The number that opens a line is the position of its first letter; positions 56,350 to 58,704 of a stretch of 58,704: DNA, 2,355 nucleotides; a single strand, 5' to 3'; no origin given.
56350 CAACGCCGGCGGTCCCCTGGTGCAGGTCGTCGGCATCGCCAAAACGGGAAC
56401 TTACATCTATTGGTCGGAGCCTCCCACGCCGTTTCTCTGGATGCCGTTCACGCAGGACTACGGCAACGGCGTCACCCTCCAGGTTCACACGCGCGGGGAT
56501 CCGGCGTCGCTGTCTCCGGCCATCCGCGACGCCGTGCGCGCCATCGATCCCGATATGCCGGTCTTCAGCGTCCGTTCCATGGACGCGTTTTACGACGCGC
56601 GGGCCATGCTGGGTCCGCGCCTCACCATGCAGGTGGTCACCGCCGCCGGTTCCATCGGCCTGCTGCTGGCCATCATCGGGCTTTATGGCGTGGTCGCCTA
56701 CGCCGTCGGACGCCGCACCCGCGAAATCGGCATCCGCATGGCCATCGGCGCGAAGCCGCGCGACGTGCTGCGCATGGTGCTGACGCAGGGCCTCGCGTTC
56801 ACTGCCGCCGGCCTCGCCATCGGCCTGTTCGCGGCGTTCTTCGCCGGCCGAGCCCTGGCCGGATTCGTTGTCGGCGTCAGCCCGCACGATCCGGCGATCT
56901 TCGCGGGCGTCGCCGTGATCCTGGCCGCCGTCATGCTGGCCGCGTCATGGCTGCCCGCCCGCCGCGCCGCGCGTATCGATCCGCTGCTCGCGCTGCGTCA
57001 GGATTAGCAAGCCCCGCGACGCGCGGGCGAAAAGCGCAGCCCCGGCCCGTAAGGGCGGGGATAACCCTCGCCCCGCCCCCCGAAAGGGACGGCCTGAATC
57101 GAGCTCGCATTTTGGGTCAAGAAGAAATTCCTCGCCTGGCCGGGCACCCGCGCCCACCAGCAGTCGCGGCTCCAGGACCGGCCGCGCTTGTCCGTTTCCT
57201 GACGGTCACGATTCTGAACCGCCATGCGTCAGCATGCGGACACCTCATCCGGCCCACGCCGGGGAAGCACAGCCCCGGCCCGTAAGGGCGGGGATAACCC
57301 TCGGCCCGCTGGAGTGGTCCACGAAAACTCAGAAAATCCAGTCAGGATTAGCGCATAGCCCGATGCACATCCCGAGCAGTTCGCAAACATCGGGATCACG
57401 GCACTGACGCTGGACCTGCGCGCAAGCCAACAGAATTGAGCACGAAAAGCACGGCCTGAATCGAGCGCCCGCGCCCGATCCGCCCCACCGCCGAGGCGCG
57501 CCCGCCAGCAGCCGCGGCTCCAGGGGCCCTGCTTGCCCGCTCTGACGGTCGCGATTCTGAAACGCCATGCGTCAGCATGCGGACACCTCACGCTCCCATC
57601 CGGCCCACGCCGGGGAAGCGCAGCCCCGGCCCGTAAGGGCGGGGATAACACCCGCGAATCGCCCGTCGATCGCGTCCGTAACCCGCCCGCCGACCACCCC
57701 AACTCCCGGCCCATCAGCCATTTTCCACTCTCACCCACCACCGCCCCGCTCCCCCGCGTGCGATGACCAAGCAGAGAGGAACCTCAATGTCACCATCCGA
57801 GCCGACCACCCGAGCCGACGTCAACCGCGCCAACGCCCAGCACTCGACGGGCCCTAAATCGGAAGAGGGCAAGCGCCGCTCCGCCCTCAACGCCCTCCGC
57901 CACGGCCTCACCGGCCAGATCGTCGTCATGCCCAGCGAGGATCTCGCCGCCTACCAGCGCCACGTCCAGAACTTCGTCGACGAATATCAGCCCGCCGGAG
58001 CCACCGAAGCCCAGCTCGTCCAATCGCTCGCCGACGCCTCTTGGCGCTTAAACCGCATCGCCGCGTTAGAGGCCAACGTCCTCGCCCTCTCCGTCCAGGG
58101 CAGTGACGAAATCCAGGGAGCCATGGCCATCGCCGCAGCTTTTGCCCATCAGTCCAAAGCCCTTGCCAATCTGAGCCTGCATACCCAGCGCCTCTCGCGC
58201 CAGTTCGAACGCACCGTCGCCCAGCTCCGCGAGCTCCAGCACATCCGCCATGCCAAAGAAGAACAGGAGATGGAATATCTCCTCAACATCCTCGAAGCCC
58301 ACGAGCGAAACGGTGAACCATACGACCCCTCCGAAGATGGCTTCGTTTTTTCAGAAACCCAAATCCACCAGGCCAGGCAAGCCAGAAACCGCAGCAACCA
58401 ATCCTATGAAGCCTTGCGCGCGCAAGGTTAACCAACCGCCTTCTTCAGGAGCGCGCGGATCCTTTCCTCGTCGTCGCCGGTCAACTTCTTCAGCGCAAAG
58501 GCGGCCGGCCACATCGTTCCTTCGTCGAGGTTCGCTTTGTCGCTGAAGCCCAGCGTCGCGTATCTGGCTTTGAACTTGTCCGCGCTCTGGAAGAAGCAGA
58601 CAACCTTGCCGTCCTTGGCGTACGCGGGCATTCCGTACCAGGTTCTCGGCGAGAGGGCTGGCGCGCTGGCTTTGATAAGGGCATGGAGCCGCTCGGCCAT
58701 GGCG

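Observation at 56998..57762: Tandem copies of a structured non-coding element filling a 755-nt gap downstream of the ADOP permease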

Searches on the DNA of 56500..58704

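Call 5: search_rna_families(source=window, start=56500, end=58704, threshold=evalue, max_evalue=1)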
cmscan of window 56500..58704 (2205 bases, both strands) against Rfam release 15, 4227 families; matches with E-value up to 1: 0.
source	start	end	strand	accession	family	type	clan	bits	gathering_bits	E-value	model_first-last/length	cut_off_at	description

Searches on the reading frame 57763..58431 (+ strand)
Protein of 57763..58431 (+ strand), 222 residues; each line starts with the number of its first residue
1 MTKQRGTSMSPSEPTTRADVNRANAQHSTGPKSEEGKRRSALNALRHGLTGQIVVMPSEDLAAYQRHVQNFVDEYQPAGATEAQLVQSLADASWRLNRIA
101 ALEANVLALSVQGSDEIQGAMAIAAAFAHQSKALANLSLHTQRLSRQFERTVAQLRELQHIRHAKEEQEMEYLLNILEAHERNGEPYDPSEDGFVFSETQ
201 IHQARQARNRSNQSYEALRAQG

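Call 8: search_protein_families(library=pfam, proteins=[window:57763-58431:+], max_evalue=0.01)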
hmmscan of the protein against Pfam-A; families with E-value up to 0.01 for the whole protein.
window:57763-58431:+ (222 aa): 0 families

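Call 17: find_encoding_contigs(protein=window:57763-58431:+, flank=10000, max_places=10)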
Protein window:57763-58431:+ (222 aa): no gene with exactly this product is on record in the collection.

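Call 20: find_encoding_contigs(protein=window:57787-58431:+, flank=10000, max_places=10)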
Protein window:57787-58431:+ (214 aa): no gene with exactly this product is on record in the collection.

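Call 21: find_homologous_proteins(query=window:57787-58431:+)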
Query window:57787-58431:+ (214 aa): 3695 proteins with E <= 0.001 among 4650 candidates; the best 120 are listed.
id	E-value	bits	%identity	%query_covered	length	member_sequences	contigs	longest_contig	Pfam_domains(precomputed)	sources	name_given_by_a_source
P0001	1.2e-130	451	100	100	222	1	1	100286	-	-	-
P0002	3.3e-115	400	91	99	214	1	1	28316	-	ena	-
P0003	6.1e-112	390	88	99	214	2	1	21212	-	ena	-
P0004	2.3e-109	381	88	99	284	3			-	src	-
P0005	5.6e-108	377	86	96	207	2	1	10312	-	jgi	-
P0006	3.3e-85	303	72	93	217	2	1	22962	-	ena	-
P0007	3.8e-85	302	70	93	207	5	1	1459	-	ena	-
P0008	2.2e-84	300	71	93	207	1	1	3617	-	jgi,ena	-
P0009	3.6e-84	299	68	95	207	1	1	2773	-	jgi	jgi:hypothetical protein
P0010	2.7e-83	296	70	94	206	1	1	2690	-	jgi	jgi:hypothetical protein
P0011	1.5e-82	294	68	96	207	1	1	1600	-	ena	-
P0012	6.5e-82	292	67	95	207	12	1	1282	-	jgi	jgi:hypothetical protein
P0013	6.1e-81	289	68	98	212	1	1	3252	-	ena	-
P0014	1.7e-80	287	68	93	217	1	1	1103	-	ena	-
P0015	2.4e-80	287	69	94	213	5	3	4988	-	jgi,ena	jgi:hypothetical protein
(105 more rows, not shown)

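Call 22: find_encoding_contigs(protein=P0002, flank=5000, max_places=4)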
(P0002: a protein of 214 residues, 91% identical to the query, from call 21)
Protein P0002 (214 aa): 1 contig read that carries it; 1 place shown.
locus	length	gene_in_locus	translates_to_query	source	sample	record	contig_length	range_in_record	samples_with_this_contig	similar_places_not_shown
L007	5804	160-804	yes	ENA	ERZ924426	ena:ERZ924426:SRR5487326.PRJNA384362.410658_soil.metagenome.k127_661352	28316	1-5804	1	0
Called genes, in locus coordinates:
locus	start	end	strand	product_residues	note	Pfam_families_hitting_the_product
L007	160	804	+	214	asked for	-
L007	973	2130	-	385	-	PF00512:HisKA, PF02518:HATPase_c, PF00072:Response_reg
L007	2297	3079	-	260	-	-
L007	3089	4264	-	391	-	PF02771:Acyl-CoA_dh_N, PF02770:Acyl-CoA_dh_M, PF00441:Acyl-CoA_dh_1, PF08028:Acyl-CoA_dh_2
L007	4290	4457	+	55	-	-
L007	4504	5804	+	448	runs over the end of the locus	PF01425:Amidase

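Call 23: find_encoding_contigs(protein=P0003, flank=5000, max_places=4)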
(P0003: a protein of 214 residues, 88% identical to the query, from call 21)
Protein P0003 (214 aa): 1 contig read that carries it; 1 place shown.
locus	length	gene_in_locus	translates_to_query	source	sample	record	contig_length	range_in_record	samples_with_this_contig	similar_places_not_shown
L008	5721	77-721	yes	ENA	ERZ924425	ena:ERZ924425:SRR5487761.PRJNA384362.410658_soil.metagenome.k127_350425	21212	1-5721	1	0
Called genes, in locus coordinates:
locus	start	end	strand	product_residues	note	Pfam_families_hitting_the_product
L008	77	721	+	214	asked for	-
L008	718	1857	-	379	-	PF00437:T2SSE, PF13191:AAA_16 (weak)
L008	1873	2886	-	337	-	PF03069:FmdA_AmdA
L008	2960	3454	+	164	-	PF09685:MamF_MmsF (weak)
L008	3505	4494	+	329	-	PF13646:HEAT_2 (weak)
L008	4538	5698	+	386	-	PF00365:PFK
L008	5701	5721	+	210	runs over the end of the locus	PF13489:Methyltransf_23, PF01209:Ubie_methyltran (weak), PF05175:MTS (faint), PF13847:Methyltransf_31, PF08241:Methyltransf_11, PF08242:Methyltransf_12, PF13649:Methyltransf_25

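Call 24: find_encoding_contigs(protein=P0005, flank=5000, max_places=4)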
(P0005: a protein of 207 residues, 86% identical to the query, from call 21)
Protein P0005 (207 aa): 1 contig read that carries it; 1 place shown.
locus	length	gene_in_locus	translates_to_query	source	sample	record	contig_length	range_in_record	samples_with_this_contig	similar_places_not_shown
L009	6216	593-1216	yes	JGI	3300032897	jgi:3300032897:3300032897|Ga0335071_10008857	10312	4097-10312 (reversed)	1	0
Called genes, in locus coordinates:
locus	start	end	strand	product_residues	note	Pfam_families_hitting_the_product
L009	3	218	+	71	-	?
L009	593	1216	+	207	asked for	-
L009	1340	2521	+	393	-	PF00155:Aminotran_1_2, PF01053:Cys_Met_Meta_PP (weak)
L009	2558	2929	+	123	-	-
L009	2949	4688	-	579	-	PF01436:NHL (faint), PF06739:SBBP (faint), PF07494:Reg_prop (faint), PF25021:TEN_NHL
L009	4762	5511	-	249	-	PF00731:AIRC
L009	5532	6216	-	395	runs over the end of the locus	PF13614:AAA_31 (weak), PF01656:CbiA (faint)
